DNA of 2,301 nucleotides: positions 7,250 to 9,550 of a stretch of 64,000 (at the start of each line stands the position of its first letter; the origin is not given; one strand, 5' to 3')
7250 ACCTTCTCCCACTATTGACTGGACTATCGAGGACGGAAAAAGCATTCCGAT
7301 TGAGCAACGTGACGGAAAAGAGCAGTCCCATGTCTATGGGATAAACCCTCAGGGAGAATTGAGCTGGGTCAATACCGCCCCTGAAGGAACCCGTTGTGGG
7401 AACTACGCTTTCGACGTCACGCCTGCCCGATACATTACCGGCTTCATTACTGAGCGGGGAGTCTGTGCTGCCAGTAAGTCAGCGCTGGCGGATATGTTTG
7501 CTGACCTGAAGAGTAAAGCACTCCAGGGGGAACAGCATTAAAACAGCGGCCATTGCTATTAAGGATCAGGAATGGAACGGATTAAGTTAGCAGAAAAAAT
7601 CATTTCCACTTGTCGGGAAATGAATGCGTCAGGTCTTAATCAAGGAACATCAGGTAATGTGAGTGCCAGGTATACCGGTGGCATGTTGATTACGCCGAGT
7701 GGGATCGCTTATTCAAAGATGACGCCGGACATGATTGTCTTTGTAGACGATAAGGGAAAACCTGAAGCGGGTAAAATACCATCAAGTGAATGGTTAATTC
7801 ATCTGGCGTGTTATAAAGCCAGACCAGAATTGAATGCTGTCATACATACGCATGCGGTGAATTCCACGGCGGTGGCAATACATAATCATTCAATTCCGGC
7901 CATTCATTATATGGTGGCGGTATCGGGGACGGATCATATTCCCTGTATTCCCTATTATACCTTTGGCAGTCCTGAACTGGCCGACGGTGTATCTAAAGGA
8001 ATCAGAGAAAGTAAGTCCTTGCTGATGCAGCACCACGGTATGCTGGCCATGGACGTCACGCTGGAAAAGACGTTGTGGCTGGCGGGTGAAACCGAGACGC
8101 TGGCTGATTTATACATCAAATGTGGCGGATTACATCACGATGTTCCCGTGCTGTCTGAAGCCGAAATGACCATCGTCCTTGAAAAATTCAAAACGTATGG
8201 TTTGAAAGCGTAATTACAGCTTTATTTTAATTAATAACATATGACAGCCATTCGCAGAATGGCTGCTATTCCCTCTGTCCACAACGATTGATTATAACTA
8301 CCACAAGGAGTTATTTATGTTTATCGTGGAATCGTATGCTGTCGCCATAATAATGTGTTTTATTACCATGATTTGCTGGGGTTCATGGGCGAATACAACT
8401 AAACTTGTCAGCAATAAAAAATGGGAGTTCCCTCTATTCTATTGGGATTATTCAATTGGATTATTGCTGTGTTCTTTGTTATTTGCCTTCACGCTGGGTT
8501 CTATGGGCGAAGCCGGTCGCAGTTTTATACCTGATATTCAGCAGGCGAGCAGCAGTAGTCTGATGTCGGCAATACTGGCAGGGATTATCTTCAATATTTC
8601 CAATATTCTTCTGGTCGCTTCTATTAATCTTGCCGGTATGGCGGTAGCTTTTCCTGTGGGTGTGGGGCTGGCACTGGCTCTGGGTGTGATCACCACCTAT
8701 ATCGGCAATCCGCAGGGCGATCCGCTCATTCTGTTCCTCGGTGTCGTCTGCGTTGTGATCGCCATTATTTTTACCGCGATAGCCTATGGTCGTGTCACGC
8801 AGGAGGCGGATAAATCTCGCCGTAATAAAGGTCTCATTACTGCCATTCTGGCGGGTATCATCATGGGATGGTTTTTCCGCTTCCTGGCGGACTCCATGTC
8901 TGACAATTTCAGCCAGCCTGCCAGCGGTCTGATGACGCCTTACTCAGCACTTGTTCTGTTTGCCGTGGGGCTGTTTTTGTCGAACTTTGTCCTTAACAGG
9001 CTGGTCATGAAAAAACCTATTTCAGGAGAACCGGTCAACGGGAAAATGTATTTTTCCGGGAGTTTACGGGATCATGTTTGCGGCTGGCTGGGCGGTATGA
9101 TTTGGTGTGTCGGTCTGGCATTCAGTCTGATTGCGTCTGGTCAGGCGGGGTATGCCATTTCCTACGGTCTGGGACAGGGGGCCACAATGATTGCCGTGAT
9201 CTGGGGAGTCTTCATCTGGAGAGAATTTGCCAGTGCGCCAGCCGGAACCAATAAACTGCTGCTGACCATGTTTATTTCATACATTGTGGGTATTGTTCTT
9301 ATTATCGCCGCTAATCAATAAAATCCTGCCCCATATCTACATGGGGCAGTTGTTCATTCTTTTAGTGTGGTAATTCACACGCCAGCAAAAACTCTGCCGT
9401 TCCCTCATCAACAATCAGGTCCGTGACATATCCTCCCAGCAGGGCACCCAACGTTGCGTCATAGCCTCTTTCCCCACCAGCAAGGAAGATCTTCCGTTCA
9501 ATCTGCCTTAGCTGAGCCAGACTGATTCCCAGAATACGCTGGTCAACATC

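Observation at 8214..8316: Stem-loop without a U-tract between the aldolase and transporter genes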

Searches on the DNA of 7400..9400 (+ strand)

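Call 5: search_dna_similar(query=window:7400-9400:+, collection=ecoli_genomes, mode=near, max_rows=15)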
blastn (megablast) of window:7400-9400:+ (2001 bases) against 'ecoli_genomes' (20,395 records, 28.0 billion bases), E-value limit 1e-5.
Records with a match: 1598; places in all: 1629; records where one place covers at least 80% of the query: 1096.
Genomes with a match: 1597 of 5426; with a place that covers at least 80% of the query: 1096. Places per genome that has any: lowest 1, median 1, highest 2. On chromosomes: 1628 places; on plasmids: 1.
Best place of each record, by identity: >=99% 1582; 95-99% 16.
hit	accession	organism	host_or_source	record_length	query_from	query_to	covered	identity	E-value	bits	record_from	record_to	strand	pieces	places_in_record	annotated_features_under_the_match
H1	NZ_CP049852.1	Escherichia coli strain UPEC-774U/190308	Homo sapiens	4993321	1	2001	100%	100.0%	0e+0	3702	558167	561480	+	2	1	IS3 family transposase | multidrug DMT transporter permease (x2) | L-fuculose-phosphate aldolase | mtnA: S-methyl-5-thioribose-1-phosphate isomerase | AL1L pseudoknot | and 1 other names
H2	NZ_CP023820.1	Escherichia coli strain 7/2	Homo sapiens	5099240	1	2001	100%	100.0%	0e+0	3696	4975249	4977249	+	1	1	GRP family sugar transporter | L-fuculose-phosphate aldolase | mtnA: S-methyl-5-thioribose-1-phosphate isomerase | yjhU: sugar-binding transcriptional regulator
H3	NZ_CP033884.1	Escherichia coli strain 50579417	Homo sapiens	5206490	1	2001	100%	100.0%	0e+0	3696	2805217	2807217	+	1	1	GRP family sugar transporter | L-fuculose-phosphate aldolase | mtnA: S-methyl-5-thioribose-1-phosphate isomerase | yjhU: sugar-binding transcriptional regulator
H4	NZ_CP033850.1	Escherichia coli strain FDAARGOS_497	Homo sapiens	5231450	1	2001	100%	100.0%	0e+0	3696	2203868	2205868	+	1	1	GRP family sugar transporter | L-fuculose-phosphate aldolase | mtnA: S-methyl-5-thioribose-1-phosphate isomerase | yjhU: sugar-binding transcriptional regulator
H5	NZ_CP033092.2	Escherichia coli DSM 30083 = JCM 1649 = ATCC 11775 strain ...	-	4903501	1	2001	100%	100.0%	0e+0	3696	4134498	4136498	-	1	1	GRP family sugar transporter | L-fuculose-phosphate aldolase | mtnA: S-methyl-5-thioribose-1-phosphate isomerase | yjhU: sugar-binding transcriptional regulator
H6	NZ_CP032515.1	Escherichia coli strain 118UI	Homo sapiens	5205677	1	2001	100%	100.0%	0e+0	3696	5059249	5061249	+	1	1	GRP family sugar transporter | L-fuculose-phosphate aldolase | mtnA: S-methyl-5-thioribose-1-phosphate isomerase | yjhU: sugar-binding transcriptional regulator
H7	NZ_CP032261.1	Escherichia coli strain AR_0067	missing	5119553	1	2001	100%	100.0%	0e+0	3696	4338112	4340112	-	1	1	GRP family sugar transporter | L-fuculose-phosphate aldolase | mtnA: S-methyl-5-thioribose-1-phosphate isomerase | yjhU: sugar-binding transcriptional regulator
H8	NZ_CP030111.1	Escherichia coli strain MCJCHV-1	Homo sapiens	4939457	1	2001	100%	100.0%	0e+0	3696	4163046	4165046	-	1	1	GRP family sugar transporter | L-fuculose-phosphate aldolase | mtnA: S-methyl-5-thioribose-1-phosphate isomerase | yjhU: sugar-binding transcriptional regulator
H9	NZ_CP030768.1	Escherichia coli strain 2017C-4173W12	missing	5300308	1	2001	100%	100.0%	0e+0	3696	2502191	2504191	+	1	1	GRP family sugar transporter | L-fuculose-phosphate aldolase | mtnA: S-methyl-5-thioribose-1-phosphate isomerase | yjhU: sugar-binding transcriptional regulator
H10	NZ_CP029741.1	Escherichia coli strain AR_0085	missing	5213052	1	2001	100%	100.0%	0e+0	3696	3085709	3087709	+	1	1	GRP family sugar transporter | L-fuculose-phosphate aldolase | mtnA: S-methyl-5-thioribose-1-phosphate isomerase | yjhU: sugar-binding transcriptional regulator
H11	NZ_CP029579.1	Escherichia coli strain DA33137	Homo sapiens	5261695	1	2001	100%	100.0%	0e+0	3696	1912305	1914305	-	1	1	GRP family sugar transporter | L-fuculose-phosphate aldolase | mtnA: S-methyl-5-thioribose-1-phosphate isomerase | yjhU: sugar-binding transcriptional regulator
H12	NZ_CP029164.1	Escherichia coli strain 104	chicken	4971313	1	2001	100%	100.0%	0e+0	3696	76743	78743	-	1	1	GRP family sugar transporter | L-fuculose-phosphate aldolase | mtnA: S-methyl-5-thioribose-1-phosphate isomerase | yjhU: sugar-binding transcriptional regulator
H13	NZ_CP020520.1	Escherichia coli strain 190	Homo sapiens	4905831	1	2001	100%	100.0%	0e+0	3696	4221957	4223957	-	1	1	GRP family sugar transporter | L-fuculose-phosphate aldolase | mtnA: S-methyl-5-thioribose-1-phosphate isomerase | yjhU: sugar-binding transcriptional regulator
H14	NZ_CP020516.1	Escherichia coli strain 222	Homo sapiens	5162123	1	2001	100%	100.0%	0e+0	3696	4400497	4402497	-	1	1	GRP family sugar transporter | L-fuculose-phosphate aldolase | mtnA: S-methyl-5-thioribose-1-phosphate isomerase | yjhU: sugar-binding transcriptional regulator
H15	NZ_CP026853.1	Escherichia coli strain MS7163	Homo sapiens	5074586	1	2001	100%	100.0%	0e+0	3696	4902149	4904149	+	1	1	GRP family sugar transporter | L-fuculose-phosphate aldolase | mtnA: S-methyl-5-thioribose-1-phosphate isomerase | yjhU: sugar-binding transcriptional regulator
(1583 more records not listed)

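Call 6: get_annotated_region(hit=H5, flank=6000)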
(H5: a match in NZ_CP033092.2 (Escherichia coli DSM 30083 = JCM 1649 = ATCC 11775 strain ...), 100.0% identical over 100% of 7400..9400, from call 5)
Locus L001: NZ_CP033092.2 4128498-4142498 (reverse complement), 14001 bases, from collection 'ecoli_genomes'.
description: Escherichia coli DSM 30083 = JCM 1649 = ATCC 11775 chromosome, complete genome
organism: Escherichia coli DSM 30083 = JCM 1649 = ATCC 11775 strain ATCC 11775 (NCBI taxid 866789)
replicon: chromosome; assembly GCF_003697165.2
host: -; source: -; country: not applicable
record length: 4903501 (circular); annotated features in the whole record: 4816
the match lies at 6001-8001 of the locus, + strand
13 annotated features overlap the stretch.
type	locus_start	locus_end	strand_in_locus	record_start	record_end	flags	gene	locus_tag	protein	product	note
CDS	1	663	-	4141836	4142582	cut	istB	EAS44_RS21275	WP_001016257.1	IS21-like element ISEc12 family helper ATPase IstB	-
CDS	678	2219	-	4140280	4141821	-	istA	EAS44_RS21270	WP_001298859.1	IS21-like element ISEc12 family transposase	-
CDS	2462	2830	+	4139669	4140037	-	-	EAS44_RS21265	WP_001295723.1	type IV toxin-antitoxin system YeeU family antitoxin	-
CDS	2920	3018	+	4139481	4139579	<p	-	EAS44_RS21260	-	TA system toxin CbtA family protein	incomplete; partial in the middle of a contig; missing C-terminus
CDS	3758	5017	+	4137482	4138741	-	mtnK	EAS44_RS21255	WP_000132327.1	S-methyl-5-thioribose kinase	-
CDS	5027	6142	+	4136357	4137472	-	mtnA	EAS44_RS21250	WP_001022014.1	S-methyl-5-thioribose-1-phosphate isomerase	-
CDS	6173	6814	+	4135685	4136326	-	-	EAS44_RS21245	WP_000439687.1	L-fuculose-phosphate aldolase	-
CDS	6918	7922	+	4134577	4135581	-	-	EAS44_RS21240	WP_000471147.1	GRP family sugar transporter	-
CDS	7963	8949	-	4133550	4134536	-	yjhU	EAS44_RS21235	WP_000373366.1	sugar-binding transcriptional regulator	-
CDS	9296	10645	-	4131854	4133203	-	yjhF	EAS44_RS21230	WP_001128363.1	GntP family permease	-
CDS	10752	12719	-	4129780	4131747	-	yjhG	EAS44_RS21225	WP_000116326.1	xylonate dehydratase YjhG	-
CDS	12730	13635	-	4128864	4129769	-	yjhH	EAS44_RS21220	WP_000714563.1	dihydrodipicolinate synthase family protein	-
CDS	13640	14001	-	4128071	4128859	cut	yjhI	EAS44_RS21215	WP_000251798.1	IclR family transcriptional regulator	-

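Call 46: search_dna_similar(query=window:8205-8325:+, collection=ecoli_genomes, mode=near, max_rows=40, rows=spread)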
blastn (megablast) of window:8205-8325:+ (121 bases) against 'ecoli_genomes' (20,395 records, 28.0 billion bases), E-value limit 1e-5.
Records with a match: 1233; places in all: 1234; records where one place covers at least 80% of the query: 1232.
Genomes with a match: 1232 of 5426; with a place that covers at least 80% of the query: 1231. Places per genome that has any: lowest 1, median 1, highest 2. On chromosomes: 1233 places; on plasmids: 1.
Best place of each record, by identity: >=99% 1219; 95-99% 14.
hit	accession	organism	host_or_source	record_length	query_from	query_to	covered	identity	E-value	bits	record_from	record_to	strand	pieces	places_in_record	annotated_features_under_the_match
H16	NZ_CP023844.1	Escherichia coli strain 4/1-1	Homo sapiens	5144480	1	121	100%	100.0%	6e-56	224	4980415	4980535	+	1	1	L-fuculose-phosphate aldolase | GRP family sugar transporter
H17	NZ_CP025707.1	Escherichia coli strain YDC107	Homo sapiens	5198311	1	121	100%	100.0%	6e-56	224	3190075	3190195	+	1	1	L-fuculose-phosphate aldolase | GRP family sugar transporter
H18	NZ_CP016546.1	Escherichia coli strain O177:H21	Homo sapiens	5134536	1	121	100%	100.0%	6e-56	224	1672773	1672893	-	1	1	GRP family sugar transporter | L-fuculose-phosphate aldolase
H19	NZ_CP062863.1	Escherichia coli strain Res13-Lact-PEB14-36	Sus scrofa domesticus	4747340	1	121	100%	100.0%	6e-56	224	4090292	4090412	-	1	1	GRP family sugar transporter | L-fuculose-phosphate aldolase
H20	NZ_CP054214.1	Escherichia coli strain EcPF40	Homo sapiens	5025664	1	121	100%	100.0%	6e-56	224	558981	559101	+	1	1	L-fuculose-phosphate aldolase | GRP family sugar transporter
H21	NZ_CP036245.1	Escherichia coli strain S65EC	Homo sapiens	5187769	1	121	100%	100.0%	6e-56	224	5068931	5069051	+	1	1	L-fuculose-phosphate aldolase | GRP family sugar transporter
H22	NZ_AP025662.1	Escherichia coli strain TUM20902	Homo sapiens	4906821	1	121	100%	100.0%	6e-56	224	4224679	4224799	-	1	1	GRP family sugar transporter | L-fuculose-phosphate aldolase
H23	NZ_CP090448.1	Escherichia coli strain PT62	pigeon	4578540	1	121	100%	100.0%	6e-56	224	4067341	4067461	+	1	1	L-fuculose-phosphate aldolase | multidrug DMT transporter permease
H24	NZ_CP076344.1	Escherichia coli strain AVS0096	river water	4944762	1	121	100%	100.0%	6e-56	224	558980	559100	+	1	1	L-fuculose-phosphate aldolase | GRP family sugar transporter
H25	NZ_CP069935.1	Escherichia coli strain FDAARGOS_1302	Homo sapiens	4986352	1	121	100%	100.0%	6e-56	224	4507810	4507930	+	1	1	L-fuculose-phosphate aldolase | GRP family sugar transporter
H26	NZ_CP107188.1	Escherichia coli strain R2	human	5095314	1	121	100%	100.0%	6e-56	224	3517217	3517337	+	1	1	L-fuculose-phosphate aldolase | GRP family sugar transporter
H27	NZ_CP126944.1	Escherichia coli O1:K1:H7 strain APEC E16002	Gallus gallus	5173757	1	121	100%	100.0%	6e-56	224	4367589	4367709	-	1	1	GRP family sugar transporter | L-fuculose-phosphate aldolase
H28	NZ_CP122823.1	Escherichia coli strain ETEC1732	Sus scrofa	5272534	1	121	100%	100.0%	6e-56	224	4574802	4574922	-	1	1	GRP family sugar transporter | L-fuculose-phosphate aldolase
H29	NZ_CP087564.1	Escherichia coli strain CM2010-0578/1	chicken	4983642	1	121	100%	100.0%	6e-56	224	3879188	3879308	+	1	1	L-fuculose-phosphate aldolase | GRP family sugar transporter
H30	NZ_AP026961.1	Escherichia coli strain EC20-72C-1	Anabas testudineus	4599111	1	121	100%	100.0%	6e-56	224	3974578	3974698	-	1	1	GRP family sugar transporter | L-fuculose-phosphate aldolase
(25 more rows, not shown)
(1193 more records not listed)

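Call 66: search_dna_similar(query=window:8238-8272:+, collection=ecoli_genomes, mode=distant, max_evalue=10, max_rows=12, rows=spread)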
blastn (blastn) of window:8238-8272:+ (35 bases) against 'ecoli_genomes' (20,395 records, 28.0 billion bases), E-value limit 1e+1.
Records with a match: 1233; places in all: 1233; records where one place covers at least 80% of the query: 1233.
Genomes with a match: 1232 of 5426; with a place that covers at least 80% of the query: 1232. Places per genome that has any: lowest 1, median 1, highest 2. On chromosomes: 1232 places; on plasmids: 1.
Best place of each record, by identity: >=99% 1219; 80-90% 14.
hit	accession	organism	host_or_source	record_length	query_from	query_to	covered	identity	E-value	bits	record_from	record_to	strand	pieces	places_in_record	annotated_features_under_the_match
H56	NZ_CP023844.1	Escherichia coli strain 4/1-1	Homo sapiens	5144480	1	35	100%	100.0%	7e-9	64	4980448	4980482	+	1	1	none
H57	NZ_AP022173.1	Escherichia coli strain WP7-S17-ESBL-01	-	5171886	1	35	100%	100.0%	7e-9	64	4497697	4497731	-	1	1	none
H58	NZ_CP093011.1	Escherichia coli strain 131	Homo sapiens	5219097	1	35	100%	100.0%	7e-9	64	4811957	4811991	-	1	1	none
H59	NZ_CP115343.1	Escherichia coli strain CUVET21-H2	dog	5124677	1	35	100%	100.0%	7e-9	64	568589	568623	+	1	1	none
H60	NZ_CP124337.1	Escherichia coli strain AVS0971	wastewater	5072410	1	35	100%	100.0%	7e-9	64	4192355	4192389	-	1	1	none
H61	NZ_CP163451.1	Escherichia coli strain M2021-10044802/2-E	cattle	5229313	1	35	100%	100.0%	7e-9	64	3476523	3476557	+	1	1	none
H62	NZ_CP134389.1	Escherichia coli strain TUM10828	Homo sapiens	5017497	1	35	100%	100.0%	7e-9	64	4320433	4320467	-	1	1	none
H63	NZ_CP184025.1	Escherichia coli strain 1435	Homo sapiens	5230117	1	35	100%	100.0%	7e-9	64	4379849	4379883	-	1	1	none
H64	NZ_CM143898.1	Escherichia coli strain E19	Homo sapiens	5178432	1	35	100%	100.0%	7e-9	64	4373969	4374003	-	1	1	none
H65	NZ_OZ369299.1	Escherichia coli strain Esc8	not applicable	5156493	1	35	100%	100.0%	7e-9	64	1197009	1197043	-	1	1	none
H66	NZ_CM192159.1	Escherichia coli strain CMZE046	Homo sapiens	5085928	1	35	100%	100.0%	7e-9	64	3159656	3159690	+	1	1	none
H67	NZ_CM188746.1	Escherichia coli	chicken farms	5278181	1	35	100%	85.7%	8e-2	42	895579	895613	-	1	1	none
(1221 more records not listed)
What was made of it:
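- On REP/BIME-type dispersed palindromes: One place per genome in 1,232 of 5,426 E. coli genomes, always at this operon (call 66).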

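Call 67: get_annotated_region(hit=H67, flank=150)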
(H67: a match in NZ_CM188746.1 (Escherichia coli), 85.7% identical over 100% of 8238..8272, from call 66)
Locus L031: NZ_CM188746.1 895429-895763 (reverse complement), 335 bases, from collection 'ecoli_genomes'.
description: Escherichia coli isolate LR14 chromosome, whole genome shotgun sequence
organism: Escherichia coli (NCBI taxid 562)
replicon: chromosome; assembly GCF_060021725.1
host: -; source: chicken farms; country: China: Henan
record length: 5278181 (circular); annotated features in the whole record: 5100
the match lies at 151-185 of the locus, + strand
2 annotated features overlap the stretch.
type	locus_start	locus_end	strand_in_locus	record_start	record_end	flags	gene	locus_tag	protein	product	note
CDS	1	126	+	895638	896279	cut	-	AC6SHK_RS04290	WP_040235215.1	L-fuculose-phosphate aldolase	-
CDS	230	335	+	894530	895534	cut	-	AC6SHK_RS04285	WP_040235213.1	GRP family sugar transporter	-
